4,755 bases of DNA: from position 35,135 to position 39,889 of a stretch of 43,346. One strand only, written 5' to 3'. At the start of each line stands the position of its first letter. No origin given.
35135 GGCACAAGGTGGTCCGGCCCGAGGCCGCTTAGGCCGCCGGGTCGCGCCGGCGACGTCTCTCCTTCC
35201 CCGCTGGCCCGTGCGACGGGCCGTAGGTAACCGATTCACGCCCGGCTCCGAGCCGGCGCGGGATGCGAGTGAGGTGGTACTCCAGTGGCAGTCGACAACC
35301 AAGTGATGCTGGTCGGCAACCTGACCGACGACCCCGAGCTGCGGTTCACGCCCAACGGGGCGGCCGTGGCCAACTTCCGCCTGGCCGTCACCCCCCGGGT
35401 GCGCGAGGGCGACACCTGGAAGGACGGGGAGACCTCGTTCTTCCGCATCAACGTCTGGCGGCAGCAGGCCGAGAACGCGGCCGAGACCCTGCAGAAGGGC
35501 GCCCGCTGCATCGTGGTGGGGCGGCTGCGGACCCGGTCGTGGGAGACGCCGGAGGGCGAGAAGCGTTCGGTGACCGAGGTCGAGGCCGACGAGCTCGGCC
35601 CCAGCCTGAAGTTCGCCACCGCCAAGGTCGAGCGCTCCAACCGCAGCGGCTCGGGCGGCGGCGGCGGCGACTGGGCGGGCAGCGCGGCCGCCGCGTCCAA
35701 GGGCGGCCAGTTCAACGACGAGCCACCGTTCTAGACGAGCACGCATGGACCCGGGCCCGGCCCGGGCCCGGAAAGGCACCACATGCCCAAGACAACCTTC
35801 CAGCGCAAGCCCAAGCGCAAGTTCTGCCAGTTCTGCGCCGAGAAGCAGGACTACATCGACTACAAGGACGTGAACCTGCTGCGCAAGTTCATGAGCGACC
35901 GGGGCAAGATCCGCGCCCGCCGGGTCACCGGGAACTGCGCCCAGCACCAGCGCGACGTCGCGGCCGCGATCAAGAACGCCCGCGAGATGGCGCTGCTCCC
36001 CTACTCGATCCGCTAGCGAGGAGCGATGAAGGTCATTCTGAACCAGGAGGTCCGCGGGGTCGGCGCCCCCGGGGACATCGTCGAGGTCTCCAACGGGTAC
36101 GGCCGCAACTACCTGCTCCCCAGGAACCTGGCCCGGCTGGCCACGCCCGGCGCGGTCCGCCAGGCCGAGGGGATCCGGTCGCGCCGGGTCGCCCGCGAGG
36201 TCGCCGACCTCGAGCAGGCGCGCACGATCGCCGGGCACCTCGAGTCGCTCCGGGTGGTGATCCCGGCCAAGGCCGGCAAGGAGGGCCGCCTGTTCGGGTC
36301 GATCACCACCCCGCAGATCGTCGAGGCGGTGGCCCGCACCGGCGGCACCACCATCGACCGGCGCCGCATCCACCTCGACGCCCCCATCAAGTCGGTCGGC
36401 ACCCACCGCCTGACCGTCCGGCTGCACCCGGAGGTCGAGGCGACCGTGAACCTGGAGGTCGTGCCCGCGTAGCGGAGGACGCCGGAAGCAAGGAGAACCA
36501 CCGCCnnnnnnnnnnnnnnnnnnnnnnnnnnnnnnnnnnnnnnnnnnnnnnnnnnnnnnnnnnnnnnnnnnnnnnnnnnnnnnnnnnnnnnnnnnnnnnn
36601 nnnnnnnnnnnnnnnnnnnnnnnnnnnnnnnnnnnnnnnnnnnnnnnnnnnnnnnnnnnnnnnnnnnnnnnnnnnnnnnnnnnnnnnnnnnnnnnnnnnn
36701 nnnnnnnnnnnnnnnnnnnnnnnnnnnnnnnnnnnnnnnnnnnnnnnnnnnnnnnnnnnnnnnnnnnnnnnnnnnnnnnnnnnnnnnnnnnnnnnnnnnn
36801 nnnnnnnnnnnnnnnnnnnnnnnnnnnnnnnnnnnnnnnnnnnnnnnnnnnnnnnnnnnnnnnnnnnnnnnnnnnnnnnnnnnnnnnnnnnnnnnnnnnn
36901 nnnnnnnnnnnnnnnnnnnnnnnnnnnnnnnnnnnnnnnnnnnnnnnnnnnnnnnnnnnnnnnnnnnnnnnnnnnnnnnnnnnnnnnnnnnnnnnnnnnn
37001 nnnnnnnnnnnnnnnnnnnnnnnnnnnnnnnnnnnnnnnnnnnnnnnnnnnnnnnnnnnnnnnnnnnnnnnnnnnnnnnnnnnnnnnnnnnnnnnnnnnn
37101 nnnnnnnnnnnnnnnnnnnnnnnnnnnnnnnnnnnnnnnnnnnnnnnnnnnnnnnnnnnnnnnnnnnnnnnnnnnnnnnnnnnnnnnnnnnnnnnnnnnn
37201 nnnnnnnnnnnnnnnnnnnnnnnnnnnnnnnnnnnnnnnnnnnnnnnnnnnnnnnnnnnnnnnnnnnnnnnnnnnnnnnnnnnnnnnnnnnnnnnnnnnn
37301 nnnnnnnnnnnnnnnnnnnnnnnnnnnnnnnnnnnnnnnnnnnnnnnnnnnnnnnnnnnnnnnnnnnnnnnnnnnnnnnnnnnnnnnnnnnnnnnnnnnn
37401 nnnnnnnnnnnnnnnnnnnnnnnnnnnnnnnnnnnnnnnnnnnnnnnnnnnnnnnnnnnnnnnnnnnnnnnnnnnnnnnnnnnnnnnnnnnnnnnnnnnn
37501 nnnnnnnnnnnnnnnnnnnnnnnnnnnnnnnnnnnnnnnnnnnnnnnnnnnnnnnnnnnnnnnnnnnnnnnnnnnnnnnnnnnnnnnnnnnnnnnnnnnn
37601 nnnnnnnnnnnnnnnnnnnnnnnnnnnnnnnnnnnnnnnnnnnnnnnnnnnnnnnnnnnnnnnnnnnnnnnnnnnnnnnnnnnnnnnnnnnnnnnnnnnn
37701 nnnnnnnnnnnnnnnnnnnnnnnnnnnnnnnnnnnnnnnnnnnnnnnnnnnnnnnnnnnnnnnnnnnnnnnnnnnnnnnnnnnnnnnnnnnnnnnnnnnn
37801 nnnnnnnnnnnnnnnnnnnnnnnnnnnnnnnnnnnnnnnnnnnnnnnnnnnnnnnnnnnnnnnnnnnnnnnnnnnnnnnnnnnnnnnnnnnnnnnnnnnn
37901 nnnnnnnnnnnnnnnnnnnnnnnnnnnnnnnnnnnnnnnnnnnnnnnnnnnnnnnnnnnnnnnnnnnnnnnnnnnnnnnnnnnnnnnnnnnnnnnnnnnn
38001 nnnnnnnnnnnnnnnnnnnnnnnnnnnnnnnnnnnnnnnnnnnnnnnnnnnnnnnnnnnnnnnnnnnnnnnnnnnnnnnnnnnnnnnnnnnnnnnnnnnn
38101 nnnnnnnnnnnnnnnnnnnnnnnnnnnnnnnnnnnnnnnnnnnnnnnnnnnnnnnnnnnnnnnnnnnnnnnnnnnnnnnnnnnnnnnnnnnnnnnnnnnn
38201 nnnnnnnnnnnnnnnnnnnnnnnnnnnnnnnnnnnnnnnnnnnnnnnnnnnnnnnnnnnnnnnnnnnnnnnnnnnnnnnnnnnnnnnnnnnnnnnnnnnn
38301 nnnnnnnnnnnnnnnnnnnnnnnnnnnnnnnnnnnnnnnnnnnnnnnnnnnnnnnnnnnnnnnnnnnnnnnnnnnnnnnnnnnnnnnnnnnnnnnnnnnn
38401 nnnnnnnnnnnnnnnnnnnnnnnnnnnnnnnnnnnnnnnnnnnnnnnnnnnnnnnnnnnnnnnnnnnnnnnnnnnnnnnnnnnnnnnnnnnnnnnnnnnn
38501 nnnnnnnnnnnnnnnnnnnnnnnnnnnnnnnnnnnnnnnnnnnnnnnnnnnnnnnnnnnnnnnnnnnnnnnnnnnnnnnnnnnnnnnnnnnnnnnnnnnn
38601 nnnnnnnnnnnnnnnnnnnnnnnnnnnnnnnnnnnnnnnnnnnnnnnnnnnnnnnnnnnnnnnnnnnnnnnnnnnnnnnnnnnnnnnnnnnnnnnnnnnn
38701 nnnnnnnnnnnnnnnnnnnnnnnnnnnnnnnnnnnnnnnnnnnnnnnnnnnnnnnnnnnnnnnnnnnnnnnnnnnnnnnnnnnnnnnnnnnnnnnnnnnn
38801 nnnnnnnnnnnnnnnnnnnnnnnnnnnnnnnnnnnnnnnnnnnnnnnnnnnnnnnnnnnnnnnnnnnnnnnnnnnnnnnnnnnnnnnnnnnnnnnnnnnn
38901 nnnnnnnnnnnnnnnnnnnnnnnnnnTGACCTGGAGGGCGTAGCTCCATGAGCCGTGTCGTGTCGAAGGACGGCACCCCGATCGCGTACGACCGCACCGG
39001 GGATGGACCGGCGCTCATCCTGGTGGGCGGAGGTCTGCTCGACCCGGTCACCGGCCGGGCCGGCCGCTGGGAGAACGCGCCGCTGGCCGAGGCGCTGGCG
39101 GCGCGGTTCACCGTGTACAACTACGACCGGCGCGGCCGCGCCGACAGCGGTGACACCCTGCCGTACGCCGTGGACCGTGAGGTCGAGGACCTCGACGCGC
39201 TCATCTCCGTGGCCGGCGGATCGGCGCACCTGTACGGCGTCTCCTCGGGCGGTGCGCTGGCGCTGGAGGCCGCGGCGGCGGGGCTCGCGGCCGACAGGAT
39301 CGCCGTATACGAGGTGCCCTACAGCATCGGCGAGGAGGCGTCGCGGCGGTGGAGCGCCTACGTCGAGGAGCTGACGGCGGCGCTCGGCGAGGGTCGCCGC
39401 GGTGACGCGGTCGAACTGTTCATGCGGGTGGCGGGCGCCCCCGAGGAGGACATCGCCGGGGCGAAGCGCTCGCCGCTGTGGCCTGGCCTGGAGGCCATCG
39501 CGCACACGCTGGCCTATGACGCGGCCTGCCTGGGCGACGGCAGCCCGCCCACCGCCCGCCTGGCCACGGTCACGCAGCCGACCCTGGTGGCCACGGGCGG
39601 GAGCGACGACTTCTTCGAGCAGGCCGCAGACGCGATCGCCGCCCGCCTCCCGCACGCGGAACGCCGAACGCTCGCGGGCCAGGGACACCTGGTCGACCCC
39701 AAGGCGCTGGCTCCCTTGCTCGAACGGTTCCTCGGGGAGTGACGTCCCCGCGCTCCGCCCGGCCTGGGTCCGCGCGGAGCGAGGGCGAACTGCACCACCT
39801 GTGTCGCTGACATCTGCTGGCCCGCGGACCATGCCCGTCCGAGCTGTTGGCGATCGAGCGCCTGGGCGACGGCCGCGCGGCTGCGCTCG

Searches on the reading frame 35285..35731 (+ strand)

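Call 48: search_protein_families(library=pfam, proteins=[window:35285-35731:+], max_evalue=0.001)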
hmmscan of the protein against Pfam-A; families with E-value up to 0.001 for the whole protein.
window:35285-35731:+ (149 aa): 1 family
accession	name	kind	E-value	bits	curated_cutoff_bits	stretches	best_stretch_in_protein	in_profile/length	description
PF00436.31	SSB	-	3.7e-36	123.8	26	1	5-104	2-101/104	Single-strand binding protein family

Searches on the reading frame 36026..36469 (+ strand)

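Call 48: search_protein_families(library=pfam, proteins=[window:36026-36469:+], max_evalue=0.001)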
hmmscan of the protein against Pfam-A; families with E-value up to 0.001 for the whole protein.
window:36026-36469:+ (148 aa): 2 families
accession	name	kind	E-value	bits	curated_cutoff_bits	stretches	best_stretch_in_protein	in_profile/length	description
PF03948.19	Ribosomal_L9_C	-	1.2e-27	96.6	23.2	1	63-146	1-85/86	Ribosomal protein L9, C-terminal domain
PF01281.25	Ribosomal_L9_N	-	1e-20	73.5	20.7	1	1-46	1-46/47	Ribosomal protein L9, N-terminal domain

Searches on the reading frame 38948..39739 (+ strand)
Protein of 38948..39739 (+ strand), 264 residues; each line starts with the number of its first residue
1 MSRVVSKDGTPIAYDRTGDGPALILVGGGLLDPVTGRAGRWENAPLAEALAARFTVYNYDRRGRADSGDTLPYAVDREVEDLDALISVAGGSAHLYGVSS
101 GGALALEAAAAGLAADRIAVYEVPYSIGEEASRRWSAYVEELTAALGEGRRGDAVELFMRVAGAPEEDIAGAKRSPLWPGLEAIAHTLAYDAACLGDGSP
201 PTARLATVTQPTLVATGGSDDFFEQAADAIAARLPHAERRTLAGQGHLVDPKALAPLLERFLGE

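Call 48: search_protein_families(library=pfam, proteins=[window:38948-39739:+], max_evalue=0.001)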
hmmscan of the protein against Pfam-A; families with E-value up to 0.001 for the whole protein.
window:38948-39739:+ (264 aa): 3 families
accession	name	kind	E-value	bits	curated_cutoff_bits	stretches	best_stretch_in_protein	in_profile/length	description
PF12697.13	Abhydrolase_6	-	8.7e-15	56.4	26.3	1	38-254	11-214/217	Alpha/beta hydrolase family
PF00561.26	Abhydrolase_1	-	2.7e-07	30.9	25.8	0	21-111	1-89/245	alpha/beta hydrolase fold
PF12146.15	Hydrolase_4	-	0.00042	20.1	27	0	45-237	22-220/239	Serine aminopeptidase, S33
